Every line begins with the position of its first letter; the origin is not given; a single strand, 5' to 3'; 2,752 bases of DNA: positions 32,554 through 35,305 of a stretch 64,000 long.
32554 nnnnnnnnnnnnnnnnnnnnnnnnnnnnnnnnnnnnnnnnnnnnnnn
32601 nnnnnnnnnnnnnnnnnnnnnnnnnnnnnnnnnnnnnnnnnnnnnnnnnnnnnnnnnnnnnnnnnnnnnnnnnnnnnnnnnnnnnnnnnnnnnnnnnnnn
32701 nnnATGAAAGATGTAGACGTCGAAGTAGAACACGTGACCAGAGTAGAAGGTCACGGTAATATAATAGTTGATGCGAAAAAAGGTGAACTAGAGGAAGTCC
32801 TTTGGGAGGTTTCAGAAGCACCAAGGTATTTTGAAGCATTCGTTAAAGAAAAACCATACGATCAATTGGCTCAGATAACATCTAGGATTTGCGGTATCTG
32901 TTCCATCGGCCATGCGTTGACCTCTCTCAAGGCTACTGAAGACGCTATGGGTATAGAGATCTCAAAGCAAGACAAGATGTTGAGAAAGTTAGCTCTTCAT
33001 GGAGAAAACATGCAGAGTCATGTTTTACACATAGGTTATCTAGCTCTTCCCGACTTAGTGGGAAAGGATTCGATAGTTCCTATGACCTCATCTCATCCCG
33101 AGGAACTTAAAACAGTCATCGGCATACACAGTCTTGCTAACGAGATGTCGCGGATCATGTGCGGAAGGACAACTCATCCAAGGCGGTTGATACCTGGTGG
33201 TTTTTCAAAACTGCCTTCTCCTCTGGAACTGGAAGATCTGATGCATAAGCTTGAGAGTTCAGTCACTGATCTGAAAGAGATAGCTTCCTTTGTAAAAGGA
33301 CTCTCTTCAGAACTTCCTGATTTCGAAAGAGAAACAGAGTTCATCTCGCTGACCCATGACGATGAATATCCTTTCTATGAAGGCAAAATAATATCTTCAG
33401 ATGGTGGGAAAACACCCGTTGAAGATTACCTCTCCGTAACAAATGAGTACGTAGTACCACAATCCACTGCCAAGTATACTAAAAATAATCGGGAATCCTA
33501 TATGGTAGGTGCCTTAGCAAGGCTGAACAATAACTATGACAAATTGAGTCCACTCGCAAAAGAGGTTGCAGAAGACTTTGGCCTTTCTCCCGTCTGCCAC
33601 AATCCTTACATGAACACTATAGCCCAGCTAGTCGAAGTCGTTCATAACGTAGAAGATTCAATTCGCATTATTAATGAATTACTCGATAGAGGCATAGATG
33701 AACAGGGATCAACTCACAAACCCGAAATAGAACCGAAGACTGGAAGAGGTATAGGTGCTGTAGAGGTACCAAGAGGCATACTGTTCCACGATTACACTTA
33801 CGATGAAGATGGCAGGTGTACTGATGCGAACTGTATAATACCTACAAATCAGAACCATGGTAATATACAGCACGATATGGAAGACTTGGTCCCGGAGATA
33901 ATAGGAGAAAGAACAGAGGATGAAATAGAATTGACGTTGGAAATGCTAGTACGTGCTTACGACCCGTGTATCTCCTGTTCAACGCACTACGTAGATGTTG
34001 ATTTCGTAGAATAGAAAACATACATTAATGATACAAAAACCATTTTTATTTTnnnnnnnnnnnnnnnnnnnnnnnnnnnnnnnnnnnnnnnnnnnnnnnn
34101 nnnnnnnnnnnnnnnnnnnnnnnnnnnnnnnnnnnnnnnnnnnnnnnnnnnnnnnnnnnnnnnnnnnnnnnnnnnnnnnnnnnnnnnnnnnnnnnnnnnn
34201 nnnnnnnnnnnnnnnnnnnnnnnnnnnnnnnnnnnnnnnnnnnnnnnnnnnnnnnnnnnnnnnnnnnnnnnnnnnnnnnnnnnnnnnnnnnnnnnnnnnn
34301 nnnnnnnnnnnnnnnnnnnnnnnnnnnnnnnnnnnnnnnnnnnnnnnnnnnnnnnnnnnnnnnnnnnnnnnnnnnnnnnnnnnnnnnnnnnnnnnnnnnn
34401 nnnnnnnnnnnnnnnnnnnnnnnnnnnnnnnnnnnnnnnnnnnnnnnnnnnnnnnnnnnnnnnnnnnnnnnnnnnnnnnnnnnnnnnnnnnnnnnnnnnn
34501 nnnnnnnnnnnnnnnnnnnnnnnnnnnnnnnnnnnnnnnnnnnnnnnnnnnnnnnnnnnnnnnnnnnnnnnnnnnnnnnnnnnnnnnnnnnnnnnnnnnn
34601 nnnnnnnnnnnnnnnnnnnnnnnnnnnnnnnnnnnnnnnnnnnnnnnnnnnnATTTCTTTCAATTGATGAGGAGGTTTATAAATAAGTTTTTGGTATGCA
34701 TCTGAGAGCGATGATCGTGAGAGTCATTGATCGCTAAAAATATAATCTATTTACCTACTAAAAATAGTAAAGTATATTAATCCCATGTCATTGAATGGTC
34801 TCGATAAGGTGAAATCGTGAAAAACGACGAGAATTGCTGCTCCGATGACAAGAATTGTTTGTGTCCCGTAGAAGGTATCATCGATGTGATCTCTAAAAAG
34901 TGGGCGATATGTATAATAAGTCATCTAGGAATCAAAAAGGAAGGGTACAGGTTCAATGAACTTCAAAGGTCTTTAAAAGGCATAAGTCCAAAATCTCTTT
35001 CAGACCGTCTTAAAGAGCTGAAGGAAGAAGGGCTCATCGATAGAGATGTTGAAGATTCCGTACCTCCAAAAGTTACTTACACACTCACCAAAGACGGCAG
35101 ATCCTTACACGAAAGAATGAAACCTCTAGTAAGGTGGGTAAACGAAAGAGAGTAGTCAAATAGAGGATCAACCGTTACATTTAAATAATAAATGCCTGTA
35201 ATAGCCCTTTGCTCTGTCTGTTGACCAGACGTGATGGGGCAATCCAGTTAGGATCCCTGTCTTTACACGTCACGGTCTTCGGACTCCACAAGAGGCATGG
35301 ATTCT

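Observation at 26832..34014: Five-gene operon for a hybrid NAD(H)/NADP(H)-linked hydrogenase complex (hybrid subunit, NuoE, NuoF::GltD fusion, HoxU-like, [NiFe] large subunit)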

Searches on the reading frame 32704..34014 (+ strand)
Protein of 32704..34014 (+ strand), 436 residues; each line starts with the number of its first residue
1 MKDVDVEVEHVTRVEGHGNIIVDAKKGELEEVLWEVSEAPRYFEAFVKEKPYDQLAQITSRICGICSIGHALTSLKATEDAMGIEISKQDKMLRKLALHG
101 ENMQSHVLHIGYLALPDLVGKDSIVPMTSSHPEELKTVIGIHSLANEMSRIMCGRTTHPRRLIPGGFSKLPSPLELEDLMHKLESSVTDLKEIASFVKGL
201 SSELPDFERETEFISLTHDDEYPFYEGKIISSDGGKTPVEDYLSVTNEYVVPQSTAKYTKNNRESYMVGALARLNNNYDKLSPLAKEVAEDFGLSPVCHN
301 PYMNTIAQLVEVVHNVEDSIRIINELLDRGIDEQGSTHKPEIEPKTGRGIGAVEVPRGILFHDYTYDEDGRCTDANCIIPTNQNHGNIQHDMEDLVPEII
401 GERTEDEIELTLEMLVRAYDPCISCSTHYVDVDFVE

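Call 3: search_protein_families(library=pfam, proteins=[window:32704-34014:+], max_evalue=0.01)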
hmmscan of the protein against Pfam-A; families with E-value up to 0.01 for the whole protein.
window:32704-34014:+ (436 aa): 1 family
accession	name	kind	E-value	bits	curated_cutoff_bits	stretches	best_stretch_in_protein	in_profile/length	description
PF00374.24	NiFeSe_Hases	-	2.2e-29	103.2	25.8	2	41-119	1-79/508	Nickel-dependent hydrogenase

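Call 23: search_solved_structures(query=window:32704-34014:+, max_evalue=0.00001, show_alignments=1)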
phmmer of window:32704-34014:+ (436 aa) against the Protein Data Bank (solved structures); distinct sequences matched with E-value up to 0.00001: 70 (the best 60 are shown).
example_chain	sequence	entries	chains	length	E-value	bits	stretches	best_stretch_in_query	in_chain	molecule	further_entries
9nez_D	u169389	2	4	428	4.4e-62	214.1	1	6-430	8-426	Sulfhydrogenase 1 subunit alpha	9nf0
5yxy_A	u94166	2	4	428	4.6e-62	214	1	5-429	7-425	Cytosolic NiFe-hydrogenase, alpha subunit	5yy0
9e15_B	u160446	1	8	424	2.7e-61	211.5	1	6-428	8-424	Sulfhydrogenase 1 subunit alpha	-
9e1j_B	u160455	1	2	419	3.4e-61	211.1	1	6-428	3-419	Sulfhydrogenase 1 subunit alpha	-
5odc_F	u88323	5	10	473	9.7e-56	193.2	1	5-431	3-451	Methyl-viologen reducing hydrogenase subunit A | Methyl-viologen reducing hydrogenase, subunit A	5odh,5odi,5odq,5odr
7t2r_D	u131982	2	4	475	1e-48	170.1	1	6-430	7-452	NiFe hydrogenase large subunit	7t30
9sfi_g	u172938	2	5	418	2.6e-46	162.1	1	6-389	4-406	Coenzyme F420-reducing hydrogenase, alpha subunit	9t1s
9sw2_F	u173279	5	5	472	3.3e-43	151.9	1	6-432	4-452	F420-non-reducing hydrogenase subunit A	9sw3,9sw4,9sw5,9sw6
5xf9_D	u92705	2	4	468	6.1e-35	124.7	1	6-428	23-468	NAD-reducing hydrogenase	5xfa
6g7m_L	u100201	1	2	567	1.2e-22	84.1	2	6-128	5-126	Hydrogenase-2 large chain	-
1frf_L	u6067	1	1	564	1.5e-22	83.9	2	7-120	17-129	[NI-FE] HYDROGENASE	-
6en9_L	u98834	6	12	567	1.5e-22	83.9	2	6-128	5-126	Hydrogenase-2 large chain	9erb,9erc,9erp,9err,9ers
5xvb_L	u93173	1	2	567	1.6e-22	83.7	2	6-121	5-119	[NiFe]-hydrogenase 2 large subunit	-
5jsu_B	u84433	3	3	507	3.4e-22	82.7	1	6-176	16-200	Periplasmic [NiFeSe] hydrogenase, large subunit, selenocysteine-containing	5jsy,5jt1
6gam_L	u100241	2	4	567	3.8e-22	82.5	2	6-128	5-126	Hydrogenase-2 large chain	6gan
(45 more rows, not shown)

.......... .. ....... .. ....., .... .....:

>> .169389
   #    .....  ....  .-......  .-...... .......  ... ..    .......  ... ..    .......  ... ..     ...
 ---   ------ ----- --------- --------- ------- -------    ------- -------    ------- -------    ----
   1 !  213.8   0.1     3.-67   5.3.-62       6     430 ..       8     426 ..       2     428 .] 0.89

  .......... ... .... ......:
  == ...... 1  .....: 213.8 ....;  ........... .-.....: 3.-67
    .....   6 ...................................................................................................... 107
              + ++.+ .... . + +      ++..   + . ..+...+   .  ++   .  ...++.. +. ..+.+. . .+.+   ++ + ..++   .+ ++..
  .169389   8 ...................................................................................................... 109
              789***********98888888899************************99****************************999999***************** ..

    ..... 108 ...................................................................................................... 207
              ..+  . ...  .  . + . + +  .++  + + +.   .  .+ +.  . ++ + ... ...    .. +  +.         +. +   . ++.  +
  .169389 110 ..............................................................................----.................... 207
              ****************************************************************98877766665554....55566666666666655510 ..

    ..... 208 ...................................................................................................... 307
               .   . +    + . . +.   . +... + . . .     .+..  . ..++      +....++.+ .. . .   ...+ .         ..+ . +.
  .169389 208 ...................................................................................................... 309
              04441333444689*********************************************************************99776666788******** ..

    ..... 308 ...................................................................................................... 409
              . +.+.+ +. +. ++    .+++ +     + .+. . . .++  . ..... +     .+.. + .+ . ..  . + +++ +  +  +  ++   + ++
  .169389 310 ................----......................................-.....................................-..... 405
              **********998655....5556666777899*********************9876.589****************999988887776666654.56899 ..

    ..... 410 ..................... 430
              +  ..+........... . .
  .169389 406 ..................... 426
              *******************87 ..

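Call 47: search_protein_families(library=ncbifam, proteins=[window:32704-34014:+], max_evalue=0.00001)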
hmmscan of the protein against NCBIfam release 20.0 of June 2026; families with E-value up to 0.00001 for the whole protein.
window:32704-34014:+ (436 aa): 9 families
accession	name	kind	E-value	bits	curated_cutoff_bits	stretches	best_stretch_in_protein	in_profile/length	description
NF040828.1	sulfhyd_ShyA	equivalog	2.6e-79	267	700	1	5-431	2-414/415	NAD(P)-dependent hydrogenase/sulfhydrogenase 2 subunit alpha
NF040832.1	sulfhyd_HydA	equivalog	2.8e-69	234.3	880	1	5-430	4-424/426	NADPH-dependent hydrogenase/sulfhydrogenase 1 subunit alpha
NF041785.2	VhuA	equivalog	4.3e-50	170.5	800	1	6-390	4-407/418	F420-non-reducing hydrogenase Vhu subunit A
TIGR03295.1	frhA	equivalog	6.3e-37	127.5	392.5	2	6-192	5-187/412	coenzyme F420 hydrogenase subunit alpha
NF033181.1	NiFeSe_hydrog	equivalog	2.2e-36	125.8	600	2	6-127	4-124/507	nickel-dependent hydrogenase large subunit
NF045518.1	H2_NiFeSe_large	exception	3.7e-33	115.1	780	2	4-184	2-196/485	NiFeSe hydrogenase large subunit HysA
NF007778.0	PRK10467.1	equivalog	7.1e-24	84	969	2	6-130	5-128/567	hydrogenase 2 large subunit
NF007550.0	PRK10170.1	equivalog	2.8e-16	59.1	1101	1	8-118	21-131/597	Ni/Fe-hydrogenase large subunit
NF041786.2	VhuU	equivalog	6.4e-07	29.1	70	1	412-432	11-31/45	F420-non-reducing hydrogenase selenoprotein subunit VhuU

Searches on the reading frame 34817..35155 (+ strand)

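Call 21: search_protein_families(library=pfam, proteins=[window:34817-35155:+], max_evalue=0.001)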
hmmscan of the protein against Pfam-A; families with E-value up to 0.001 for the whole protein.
window:34817-35155:+ (112 aa): 3 families
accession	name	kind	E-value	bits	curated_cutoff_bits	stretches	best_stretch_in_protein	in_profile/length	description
PF01638.23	HxlR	-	5e-23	81.2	20.8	1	24-110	1-85/91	HxlR-like helix-turn-helix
PF03551.20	PadR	-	4.2e-05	23.9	27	1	48-96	18-71/75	Transcriptional regulator PadR-like family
PF04182.18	B-block_TFIIIC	-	0.00026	21.4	22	0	40-76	15-50/73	B-block binding subunit of TFIIIC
